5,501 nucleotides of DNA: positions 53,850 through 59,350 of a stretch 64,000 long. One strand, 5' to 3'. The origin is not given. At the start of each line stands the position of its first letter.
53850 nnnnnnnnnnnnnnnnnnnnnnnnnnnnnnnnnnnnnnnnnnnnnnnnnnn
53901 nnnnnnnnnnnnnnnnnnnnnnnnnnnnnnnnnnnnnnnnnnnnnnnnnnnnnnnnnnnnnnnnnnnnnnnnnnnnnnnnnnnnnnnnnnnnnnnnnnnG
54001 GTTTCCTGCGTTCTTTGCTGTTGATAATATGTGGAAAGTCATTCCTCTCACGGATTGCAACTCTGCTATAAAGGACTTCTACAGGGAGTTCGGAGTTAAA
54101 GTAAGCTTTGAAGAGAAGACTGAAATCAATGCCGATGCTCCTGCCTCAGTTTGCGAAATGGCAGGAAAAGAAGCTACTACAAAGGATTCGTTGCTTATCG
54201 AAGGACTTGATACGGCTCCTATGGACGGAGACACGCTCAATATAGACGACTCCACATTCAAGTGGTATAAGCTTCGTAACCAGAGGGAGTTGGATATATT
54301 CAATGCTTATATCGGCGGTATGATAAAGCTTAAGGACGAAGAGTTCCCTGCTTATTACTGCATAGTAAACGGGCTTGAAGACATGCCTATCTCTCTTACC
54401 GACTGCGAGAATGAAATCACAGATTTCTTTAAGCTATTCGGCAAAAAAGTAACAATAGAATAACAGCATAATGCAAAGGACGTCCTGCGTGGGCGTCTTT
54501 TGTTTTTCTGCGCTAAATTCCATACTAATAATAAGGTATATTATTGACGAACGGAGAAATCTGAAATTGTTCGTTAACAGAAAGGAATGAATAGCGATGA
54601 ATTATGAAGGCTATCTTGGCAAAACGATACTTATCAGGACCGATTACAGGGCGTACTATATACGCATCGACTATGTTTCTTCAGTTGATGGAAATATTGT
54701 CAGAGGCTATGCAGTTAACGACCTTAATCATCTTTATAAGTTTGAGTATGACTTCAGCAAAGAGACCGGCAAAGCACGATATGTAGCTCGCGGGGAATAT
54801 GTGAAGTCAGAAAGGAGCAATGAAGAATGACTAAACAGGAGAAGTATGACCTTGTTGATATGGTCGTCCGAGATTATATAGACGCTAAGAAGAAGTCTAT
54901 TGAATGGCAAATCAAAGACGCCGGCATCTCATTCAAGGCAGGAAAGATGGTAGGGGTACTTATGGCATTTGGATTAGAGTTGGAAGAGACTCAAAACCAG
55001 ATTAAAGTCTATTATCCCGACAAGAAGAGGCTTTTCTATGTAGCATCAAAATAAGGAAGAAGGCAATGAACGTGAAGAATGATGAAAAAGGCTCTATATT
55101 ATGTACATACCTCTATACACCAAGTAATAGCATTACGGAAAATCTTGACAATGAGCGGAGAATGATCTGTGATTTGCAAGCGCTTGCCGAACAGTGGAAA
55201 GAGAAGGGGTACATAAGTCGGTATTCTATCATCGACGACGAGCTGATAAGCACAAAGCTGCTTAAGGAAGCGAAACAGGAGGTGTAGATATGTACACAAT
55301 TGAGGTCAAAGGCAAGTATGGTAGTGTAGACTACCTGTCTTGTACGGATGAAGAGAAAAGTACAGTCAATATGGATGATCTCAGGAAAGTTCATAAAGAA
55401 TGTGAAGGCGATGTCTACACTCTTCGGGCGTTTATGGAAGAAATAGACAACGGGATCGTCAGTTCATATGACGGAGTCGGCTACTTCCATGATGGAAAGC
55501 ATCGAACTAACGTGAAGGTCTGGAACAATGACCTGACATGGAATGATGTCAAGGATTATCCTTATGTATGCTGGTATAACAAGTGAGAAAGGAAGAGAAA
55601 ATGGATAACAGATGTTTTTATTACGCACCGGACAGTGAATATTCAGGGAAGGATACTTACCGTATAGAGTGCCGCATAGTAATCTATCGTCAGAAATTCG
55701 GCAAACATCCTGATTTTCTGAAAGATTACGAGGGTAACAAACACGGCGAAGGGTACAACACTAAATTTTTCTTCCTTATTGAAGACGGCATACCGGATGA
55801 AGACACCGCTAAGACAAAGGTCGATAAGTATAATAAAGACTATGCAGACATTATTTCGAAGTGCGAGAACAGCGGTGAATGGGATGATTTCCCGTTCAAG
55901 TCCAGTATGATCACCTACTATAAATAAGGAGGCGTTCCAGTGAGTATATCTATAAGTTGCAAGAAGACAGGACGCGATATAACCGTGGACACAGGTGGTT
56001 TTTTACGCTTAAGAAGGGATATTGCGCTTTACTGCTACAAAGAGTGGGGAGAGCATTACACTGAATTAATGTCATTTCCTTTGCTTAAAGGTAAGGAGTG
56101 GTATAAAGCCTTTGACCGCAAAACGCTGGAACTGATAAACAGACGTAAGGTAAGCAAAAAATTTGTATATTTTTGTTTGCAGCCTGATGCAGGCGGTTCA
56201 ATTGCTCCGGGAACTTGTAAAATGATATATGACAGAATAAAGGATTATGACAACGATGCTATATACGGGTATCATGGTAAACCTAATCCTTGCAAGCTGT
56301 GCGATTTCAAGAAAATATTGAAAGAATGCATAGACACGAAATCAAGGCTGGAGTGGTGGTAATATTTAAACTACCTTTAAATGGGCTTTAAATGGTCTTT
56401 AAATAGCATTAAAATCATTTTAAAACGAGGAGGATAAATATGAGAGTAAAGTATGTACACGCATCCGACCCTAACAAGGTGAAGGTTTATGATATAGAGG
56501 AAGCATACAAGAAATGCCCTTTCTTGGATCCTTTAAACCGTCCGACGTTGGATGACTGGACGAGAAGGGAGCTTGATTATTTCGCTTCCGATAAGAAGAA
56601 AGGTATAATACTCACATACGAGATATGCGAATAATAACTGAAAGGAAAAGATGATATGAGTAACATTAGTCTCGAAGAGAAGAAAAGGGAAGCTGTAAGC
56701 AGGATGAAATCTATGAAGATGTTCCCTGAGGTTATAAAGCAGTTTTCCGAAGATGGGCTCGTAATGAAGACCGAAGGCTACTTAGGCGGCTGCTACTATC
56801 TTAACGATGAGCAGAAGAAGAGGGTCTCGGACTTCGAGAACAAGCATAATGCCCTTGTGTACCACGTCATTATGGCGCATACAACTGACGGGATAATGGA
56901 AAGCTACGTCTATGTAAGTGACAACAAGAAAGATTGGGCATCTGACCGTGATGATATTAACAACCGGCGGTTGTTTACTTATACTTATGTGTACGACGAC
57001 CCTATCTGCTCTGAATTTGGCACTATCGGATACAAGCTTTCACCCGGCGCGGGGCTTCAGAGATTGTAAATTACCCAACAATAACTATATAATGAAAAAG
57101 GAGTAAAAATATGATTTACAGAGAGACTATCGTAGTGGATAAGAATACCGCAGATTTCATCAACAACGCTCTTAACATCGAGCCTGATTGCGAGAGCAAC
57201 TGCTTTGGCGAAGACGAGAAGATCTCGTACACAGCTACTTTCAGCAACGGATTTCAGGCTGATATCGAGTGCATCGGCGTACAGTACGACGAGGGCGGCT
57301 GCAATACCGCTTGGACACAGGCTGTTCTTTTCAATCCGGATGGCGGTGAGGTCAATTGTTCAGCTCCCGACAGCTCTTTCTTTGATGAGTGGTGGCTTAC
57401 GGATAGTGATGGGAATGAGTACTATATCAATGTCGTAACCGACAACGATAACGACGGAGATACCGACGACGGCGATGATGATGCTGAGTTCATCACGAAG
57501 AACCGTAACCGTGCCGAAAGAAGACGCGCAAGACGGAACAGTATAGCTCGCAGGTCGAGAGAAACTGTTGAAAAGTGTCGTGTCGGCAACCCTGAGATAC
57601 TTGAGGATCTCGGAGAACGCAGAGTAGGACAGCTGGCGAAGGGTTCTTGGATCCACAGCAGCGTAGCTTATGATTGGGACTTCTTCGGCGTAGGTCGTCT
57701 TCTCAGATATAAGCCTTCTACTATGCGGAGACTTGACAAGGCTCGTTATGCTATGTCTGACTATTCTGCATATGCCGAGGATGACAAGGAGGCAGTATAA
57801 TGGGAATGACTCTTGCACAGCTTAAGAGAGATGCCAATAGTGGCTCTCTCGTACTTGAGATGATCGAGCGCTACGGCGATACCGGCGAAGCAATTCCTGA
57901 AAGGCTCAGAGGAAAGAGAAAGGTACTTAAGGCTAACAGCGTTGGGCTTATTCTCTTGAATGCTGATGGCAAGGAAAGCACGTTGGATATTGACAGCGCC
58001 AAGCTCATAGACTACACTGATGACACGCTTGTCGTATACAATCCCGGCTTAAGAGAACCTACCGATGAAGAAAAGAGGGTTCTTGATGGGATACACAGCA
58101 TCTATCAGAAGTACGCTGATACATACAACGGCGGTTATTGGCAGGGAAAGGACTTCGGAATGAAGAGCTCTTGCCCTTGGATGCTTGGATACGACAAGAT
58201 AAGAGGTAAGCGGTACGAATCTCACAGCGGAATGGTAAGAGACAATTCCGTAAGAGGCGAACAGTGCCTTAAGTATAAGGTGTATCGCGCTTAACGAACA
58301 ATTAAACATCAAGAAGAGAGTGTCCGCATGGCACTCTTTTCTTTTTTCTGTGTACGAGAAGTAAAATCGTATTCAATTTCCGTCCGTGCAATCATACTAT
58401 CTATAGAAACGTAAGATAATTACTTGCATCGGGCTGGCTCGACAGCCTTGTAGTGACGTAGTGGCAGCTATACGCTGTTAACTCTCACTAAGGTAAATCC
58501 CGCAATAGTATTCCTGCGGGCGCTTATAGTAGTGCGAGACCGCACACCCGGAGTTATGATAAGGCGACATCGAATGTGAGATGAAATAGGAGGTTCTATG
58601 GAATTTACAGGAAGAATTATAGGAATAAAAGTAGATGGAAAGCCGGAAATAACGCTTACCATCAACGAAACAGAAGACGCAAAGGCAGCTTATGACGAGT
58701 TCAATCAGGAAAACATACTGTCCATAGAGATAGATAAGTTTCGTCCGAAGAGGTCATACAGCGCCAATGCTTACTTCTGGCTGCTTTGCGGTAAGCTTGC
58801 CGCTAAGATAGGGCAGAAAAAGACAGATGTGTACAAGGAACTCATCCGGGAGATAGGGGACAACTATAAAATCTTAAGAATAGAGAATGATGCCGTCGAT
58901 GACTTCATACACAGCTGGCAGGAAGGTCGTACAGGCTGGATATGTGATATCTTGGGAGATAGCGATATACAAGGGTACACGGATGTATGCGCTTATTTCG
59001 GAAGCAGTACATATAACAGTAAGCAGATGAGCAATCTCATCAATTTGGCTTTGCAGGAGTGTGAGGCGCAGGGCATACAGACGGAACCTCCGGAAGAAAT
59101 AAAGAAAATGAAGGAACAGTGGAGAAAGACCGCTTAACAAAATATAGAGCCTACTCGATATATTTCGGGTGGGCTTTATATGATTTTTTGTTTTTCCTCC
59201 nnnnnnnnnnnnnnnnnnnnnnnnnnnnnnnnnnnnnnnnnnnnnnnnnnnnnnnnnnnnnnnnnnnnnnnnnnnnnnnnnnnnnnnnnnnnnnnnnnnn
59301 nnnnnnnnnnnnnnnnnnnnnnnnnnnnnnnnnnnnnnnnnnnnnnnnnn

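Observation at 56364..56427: Direct-repeat array (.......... x3 plus two more TTTAAA units) in a short intergenic gap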

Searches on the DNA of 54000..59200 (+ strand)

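Call 6: search_dna_similar(query=window:54000-59200:+, collection=phages, mode=distant, max_rows=20)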
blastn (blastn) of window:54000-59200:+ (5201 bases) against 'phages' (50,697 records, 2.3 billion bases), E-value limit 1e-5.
No match.

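Call 73: search_rna_families(source=window, start=55800, end=56800, threshold=evalue, max_evalue=1)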
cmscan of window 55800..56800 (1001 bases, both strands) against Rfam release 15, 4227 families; matches with E-value up to 1: 0.
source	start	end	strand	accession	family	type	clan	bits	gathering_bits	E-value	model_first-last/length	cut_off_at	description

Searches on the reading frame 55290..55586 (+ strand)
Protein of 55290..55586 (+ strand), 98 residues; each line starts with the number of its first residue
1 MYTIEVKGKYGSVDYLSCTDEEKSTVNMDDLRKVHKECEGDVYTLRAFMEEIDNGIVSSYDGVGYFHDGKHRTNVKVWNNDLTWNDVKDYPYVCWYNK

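Call 7: search_protein_families(library=pfam, proteins=[window:55290-55586:+], max_evalue=0.01)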
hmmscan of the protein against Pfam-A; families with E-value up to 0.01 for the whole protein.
window:55290-55586:+ (98 aa): 0 families

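Call 45: search_protein_families(library=phrogs, proteins=[window:55290-55586:+], max_evalue=0.01)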
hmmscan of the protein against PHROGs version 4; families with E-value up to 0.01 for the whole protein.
window:55290-55586:+ (98 aa): 1 family
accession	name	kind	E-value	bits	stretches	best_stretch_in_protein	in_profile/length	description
phrog_14149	-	unknown function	0.0068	17.7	1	40-98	13-67/67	-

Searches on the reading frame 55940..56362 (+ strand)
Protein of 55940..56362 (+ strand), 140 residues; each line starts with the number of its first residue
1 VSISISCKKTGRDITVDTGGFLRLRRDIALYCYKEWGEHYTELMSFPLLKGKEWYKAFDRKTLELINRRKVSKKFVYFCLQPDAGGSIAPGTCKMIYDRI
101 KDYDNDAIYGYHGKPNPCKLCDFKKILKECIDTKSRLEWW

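Call 7: search_protein_families(library=pfam, proteins=[window:55940-56362:+], max_evalue=0.01)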
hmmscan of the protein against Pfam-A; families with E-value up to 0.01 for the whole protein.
window:55940-56362:+ (140 aa): 0 families

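Call 11: find_related_loci(query=window:55940-56359:+, collection=viral_contigs, flank=5000)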
Query window:55940-56359:+ (140 aa) in viral_contigs; peptide patterns used: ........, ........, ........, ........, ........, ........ (x = any residue, [..] = any of these).
21 stretches matched a pattern; 6 encode a relative of the query (tblastn E <= 1e-3); 6 distinct loci.
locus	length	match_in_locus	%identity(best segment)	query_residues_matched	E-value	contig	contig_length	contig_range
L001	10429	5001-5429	38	1-139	6e-28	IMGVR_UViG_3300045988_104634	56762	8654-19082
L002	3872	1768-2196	38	1-139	6e-28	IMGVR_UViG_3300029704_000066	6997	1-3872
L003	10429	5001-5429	37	1-139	7e-27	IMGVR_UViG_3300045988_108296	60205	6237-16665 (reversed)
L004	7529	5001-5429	37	1-139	7e-27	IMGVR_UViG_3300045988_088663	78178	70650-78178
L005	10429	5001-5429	37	1-139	7e-27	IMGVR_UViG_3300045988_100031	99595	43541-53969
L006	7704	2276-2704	36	1-139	2e-26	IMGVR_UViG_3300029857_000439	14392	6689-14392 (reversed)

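Call 18: find_encoding_contigs(protein=window:55940-56362:+, flank=10000, max_places=10)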
Protein window:55940-56362:+ (140 aa): 1 contig read that carries it; 1 place shown.
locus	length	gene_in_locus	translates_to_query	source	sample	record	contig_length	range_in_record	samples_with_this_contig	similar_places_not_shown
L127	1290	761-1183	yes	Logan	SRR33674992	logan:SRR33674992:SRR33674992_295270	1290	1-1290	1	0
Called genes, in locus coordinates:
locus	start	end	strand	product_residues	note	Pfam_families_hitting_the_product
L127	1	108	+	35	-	?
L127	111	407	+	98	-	-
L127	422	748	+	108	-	-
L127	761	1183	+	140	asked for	-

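Call 20: find_homologous_proteins(query=window:55940-56359:+)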
Query window:55940-56359:+ (140 aa): 2 proteins with E <= 0.001 among 8 candidates.
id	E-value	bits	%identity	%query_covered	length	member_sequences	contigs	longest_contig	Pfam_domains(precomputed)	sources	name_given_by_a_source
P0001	5.5e-94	330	100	100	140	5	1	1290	-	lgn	-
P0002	1.4e-70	254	76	100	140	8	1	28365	-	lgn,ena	-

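Call 21: find_encoding_contigs(protein=P0002, flank=10000, max_places=10)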
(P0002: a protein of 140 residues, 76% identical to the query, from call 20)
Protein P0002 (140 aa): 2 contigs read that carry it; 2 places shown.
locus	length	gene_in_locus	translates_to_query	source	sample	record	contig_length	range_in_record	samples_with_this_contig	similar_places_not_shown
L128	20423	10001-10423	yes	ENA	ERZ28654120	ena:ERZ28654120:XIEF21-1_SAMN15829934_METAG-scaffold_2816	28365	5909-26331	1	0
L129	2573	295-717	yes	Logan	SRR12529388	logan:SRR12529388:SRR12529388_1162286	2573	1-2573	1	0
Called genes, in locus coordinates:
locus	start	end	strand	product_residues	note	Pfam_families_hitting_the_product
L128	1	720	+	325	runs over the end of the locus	-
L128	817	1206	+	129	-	-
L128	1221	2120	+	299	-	-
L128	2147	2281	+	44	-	-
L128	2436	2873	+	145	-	-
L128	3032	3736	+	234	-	-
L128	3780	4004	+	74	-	-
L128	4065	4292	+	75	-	-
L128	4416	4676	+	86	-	-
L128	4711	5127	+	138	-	-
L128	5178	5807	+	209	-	-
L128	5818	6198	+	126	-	PF14354:Lar_restr_allev (weak)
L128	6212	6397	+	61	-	-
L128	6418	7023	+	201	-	-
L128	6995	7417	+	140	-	-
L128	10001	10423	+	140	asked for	-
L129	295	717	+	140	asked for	-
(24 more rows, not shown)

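Call 30: find_related_loci(query=A3, collection=metagenome_contigs, flank=6000)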
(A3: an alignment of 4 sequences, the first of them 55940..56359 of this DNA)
Query A3 (140 aa) in metagenome_contigs; peptide patterns used: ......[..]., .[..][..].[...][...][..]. (x = any residue, [..] = any of these).
600 stretches matched a pattern (row limit reached: there are more); 18 encode a relative of the query (tblastn E <= 1e-3); 18 distinct loci.
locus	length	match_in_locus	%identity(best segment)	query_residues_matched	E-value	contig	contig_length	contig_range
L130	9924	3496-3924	38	1-139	2e-27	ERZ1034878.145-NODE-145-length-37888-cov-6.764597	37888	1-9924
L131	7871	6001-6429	37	1-139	3e-27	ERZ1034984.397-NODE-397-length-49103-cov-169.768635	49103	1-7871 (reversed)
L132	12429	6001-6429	38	1-139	4e-27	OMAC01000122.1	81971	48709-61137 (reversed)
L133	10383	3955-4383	37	1-139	2e-26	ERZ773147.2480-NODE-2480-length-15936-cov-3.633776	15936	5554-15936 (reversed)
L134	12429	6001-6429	37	1-139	2e-26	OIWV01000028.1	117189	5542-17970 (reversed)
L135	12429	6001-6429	37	1-139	3e-26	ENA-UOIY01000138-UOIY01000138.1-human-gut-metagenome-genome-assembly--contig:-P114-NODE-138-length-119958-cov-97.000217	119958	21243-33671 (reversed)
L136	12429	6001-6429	37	1-139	4e-26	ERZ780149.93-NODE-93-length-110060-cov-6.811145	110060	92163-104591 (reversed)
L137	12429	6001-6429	36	1-139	2e-25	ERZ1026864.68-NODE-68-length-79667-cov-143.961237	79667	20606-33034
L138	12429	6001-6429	36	1-139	5e-25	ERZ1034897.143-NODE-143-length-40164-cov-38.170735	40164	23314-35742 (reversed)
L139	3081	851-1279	36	1-139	4e-25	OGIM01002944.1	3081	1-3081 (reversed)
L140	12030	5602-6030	36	1-139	7e-25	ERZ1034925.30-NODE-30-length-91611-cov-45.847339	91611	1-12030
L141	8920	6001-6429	36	1-139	8e-25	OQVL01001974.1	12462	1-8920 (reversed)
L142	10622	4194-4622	35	1-139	8e-25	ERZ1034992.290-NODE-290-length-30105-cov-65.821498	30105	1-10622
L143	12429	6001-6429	36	1-139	1e-24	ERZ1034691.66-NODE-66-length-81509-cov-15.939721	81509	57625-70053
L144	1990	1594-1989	36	1-128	5e-21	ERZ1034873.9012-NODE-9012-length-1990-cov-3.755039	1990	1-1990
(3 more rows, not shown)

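Call 45: search_protein_families(library=phrogs, proteins=[window:55940-56362:+], max_evalue=0.01)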
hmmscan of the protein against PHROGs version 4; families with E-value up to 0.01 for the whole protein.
window:55940-56362:+ (140 aa): 0 families

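Call 62: predict_structure(alignment_id=A8)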
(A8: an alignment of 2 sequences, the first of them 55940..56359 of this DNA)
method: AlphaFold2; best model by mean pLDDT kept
length: 140 residues; sequences in the alignment: 2
mean_pLDDT: 43.2   pTM: 0.41
mean pLDDT of the five models: 43.2, 35.3, 34.9, 33.5, 33.5
residues with pLDDT >= 90: 0; 70-90: 0; 50-70: 41; < 50: 99
segments of 3 or more residues with pLDDT < 50: 1-3, 16-24, 26-91, 103-119, 138-140
pLDDT, mean of each block of 10 residues (from residue 1): 50 49 47 38 28 33 36 37 39 52 43 38 61 55
secondary structure, 60 per line:
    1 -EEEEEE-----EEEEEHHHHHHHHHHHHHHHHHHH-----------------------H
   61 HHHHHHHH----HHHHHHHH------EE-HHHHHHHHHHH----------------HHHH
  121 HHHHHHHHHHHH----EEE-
elements in order: E2-7 E13-17 H18-36 H60-68 H73-80 H90-100 H117-132 E137-139

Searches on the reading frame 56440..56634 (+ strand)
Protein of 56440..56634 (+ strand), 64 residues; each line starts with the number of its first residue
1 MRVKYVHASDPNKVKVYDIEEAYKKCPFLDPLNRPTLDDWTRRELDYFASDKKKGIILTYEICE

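Call 7: search_protein_families(library=pfam, proteins=[window:56440-56634:+], max_evalue=0.01)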
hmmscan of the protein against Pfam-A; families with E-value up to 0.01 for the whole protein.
window:56440-56634:+ (64 aa): 0 families

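Call 36: find_homologous_proteins(query=window:56440-56631:+, max_evalue=0.01)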
Query window:56440-56631:+ (64 aa): 4 proteins with E <= 0.01 among 4 candidates.
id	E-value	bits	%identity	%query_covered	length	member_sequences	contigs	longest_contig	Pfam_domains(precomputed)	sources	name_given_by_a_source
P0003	2.1e-37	143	100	100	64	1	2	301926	-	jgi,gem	-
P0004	1.8e-33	131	69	100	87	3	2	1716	-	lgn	-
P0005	2.0e-33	131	92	100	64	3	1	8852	-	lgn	-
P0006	3.2e-31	124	89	100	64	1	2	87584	-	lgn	-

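Call 37: find_encoding_contigs(protein=P0006, flank=10000, max_places=4)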
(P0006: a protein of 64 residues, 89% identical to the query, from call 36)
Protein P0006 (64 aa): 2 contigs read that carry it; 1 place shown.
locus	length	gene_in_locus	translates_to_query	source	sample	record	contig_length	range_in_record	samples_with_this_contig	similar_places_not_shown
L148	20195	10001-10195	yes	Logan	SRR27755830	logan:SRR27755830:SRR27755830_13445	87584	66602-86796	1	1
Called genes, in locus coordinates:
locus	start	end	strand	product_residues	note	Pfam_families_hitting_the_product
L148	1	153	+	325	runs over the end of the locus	-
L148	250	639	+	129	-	-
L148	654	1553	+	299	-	-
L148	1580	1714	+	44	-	-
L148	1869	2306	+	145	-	-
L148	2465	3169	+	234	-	-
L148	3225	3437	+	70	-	-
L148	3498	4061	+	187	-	-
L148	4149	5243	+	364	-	-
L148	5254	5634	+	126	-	PF14354:Lar_restr_allev (weak)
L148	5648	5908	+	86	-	-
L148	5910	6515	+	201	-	-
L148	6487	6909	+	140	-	-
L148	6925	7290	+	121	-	-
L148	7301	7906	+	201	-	-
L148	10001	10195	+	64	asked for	-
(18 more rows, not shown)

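Call 38: find_encoding_contigs(protein=P0005, flank=6000, max_places=4)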
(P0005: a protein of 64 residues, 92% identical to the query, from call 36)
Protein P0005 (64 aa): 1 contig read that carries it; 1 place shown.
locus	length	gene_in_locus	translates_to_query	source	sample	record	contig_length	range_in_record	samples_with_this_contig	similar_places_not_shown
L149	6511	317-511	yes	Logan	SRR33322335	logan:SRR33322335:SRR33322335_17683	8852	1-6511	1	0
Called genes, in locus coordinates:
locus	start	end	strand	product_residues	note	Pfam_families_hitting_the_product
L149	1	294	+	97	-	?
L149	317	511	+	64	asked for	-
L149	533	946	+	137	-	-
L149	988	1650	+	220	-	-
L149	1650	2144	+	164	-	-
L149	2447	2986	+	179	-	-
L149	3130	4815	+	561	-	PF01368:DHH, PF02272:DHHA1, PF17768:RecJ_OB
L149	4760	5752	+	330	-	-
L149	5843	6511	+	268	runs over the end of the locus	-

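Call 39: find_encoding_contigs(protein=P0004, flank=3000, max_places=4)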
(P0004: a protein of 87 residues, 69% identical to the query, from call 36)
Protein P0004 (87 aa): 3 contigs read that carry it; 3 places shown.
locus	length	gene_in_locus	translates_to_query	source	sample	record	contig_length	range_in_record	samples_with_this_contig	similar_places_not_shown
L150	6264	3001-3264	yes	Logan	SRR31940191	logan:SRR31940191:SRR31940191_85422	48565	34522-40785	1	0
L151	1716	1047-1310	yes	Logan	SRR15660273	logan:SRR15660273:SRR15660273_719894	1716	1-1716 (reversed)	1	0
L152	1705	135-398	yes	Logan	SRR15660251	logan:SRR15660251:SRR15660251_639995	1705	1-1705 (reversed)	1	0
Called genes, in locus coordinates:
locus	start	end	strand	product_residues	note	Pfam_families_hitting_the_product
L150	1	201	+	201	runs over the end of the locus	-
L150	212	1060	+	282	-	-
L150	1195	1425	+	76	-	-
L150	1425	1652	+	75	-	-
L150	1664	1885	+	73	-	-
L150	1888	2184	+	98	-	-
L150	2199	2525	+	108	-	-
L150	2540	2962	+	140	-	-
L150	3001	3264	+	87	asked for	-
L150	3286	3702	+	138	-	-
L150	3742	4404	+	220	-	-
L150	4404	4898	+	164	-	-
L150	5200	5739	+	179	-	-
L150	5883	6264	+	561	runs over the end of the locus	PF01368:DHH, PF02272:DHHA1, PF17768:RecJ_OB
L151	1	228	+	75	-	?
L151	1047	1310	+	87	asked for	-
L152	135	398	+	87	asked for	-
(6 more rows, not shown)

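Call 45: search_protein_families(library=phrogs, proteins=[window:56440-56634:+], max_evalue=0.01)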
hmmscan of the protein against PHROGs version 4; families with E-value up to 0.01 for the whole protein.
window:56440-56634:+ (64 aa): 0 families

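Call 64: predict_structure(alignment_id=A7)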
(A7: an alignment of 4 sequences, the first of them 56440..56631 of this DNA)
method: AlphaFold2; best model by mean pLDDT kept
length: 64 residues; sequences in the alignment: 4
mean_pLDDT: 67.5   pTM: 0.47
mean pLDDT of the five models: 67.5, 59.3, 58.9, 54.7, 43.3
residues with pLDDT >= 90: 0; 70-90: 38; 50-70: 22; < 50: 4
segments of 3 or more residues with pLDDT < 50: 53-55
pLDDT, mean of each block of 10 residues (from residue 1): 69 74 73 71 71 52 54
secondary structure, 60 per line:
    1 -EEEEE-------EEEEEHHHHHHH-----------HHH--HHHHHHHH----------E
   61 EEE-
elements in order: E2-6 E14-18 H19-25 H42-49 E60-63

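Call 66: fold_search(model_id=the predicted structure, library=pdb)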
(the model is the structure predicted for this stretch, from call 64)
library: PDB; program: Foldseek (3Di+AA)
matches with E <= 10: 31; with E <= 0.001: 0
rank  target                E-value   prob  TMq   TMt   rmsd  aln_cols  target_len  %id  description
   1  6tep_A                3.3e+00  0.08  0.28  0.05   4.8        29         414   28  Crystal structure of a galactokinase from Bifidobacterium infantis in complex with ADP (released 2020-06-10)
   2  9e2g_0T               3.3e+00  0.06  0.34  0.08   6.0        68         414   22  Cryo-EM structure of 48 nm repeat of microtubule doublet from T. brucei flagellum (released 2025-03-12)
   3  9vvr_C                3.6e+00  0.06  0.28  0.17   3.5        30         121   27  Structure of the bacteriophage E1004 tail (released 2025-11-12)
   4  9vvr_A                3.8e+00  0.06  0.27  0.15   3.5        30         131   27  Structure of the bacteriophage E1004 tail (released 2025-11-12)
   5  9v7j_0                3.8e+00  0.03  0.15  0.08   6.7        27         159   33  Phycobilisome core from Gloeobacter violaceus PCC 7421 (released 2025-09-24)
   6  9v7j_AL               3.8e+00  0.03  0.15  0.08   6.7        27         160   33  Phycobilisome core from Gloeobacter violaceus PCC 7421 (released 2025-09-24)
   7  1kn1_B                4.1e+00  0.03  0.15  0.08   6.8        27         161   30  Crystal structure of allophycocyanin (released 2002-12-18)
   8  4gaz_A                4.4e+00  0.03  0.27  0.10   4.3        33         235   12  Crystal Structure of a Jumonji Domain-containing Protein JMJD5 (released 2013-08-14)
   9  5uqd                  5.7e+00  0.07  0.32  0.08   3.9        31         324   16  DPY-21 in complex with Fe(II) and alpha-Ketoglutarate (released 2017-09-13)
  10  8qoa_0                5.7e+00  0.03  0.25  0.31  13.0        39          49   18  Structure of SecM-stalled Escherichia coli 70S ribosome (released 2024-03-20)
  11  8cgk_0                5.7e+00  0.03  0.25  0.30  13.3        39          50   15  Lincomycin and Avilamycin bound to the 50S subunit (released 2023-07-19)
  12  6f4p_A                5.7e+00  0.03  0.26  0.10   4.9        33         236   15  Human JMJD5 in complex with MN, NOG and RPS6 (129-144) (complex-1) (released 2018-04-04)
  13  2v8a_B                6.6e+00  0.02  0.14  0.08   6.8        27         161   26  The structure of Thermosynechococcus elongatus allophycocyanin at 3.5 Angstroems. (released 2007-12-11)
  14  6yx7_BBB              7.0e+00  0.02  0.15  0.08   6.8        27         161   26  The high resolution structure of allophycocyanin from cyanobacterium Nostoc sp. WR13, the P21212 crystal form. (released 2021-05-12)
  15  9vvr_B                7.5e+00  0.03  0.27  0.15   3.5        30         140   27  Structure of the bacteriophage E1004 tail (released 2025-11-12)
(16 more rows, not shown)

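Call 72: find_encoding_contigs(protein=P0003, flank=2000, max_places=6)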
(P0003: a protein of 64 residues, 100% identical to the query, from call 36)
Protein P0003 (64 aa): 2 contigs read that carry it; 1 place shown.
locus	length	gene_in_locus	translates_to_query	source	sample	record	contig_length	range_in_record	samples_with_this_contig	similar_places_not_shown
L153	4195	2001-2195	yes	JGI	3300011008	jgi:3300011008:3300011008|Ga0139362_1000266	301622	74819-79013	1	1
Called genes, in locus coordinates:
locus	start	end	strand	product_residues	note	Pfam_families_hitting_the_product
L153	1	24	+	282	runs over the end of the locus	-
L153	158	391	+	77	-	-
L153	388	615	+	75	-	-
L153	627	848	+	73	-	-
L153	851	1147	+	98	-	-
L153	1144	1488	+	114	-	-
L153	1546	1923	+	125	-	-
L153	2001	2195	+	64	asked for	-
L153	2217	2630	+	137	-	-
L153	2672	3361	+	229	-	-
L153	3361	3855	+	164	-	-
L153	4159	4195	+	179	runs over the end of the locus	-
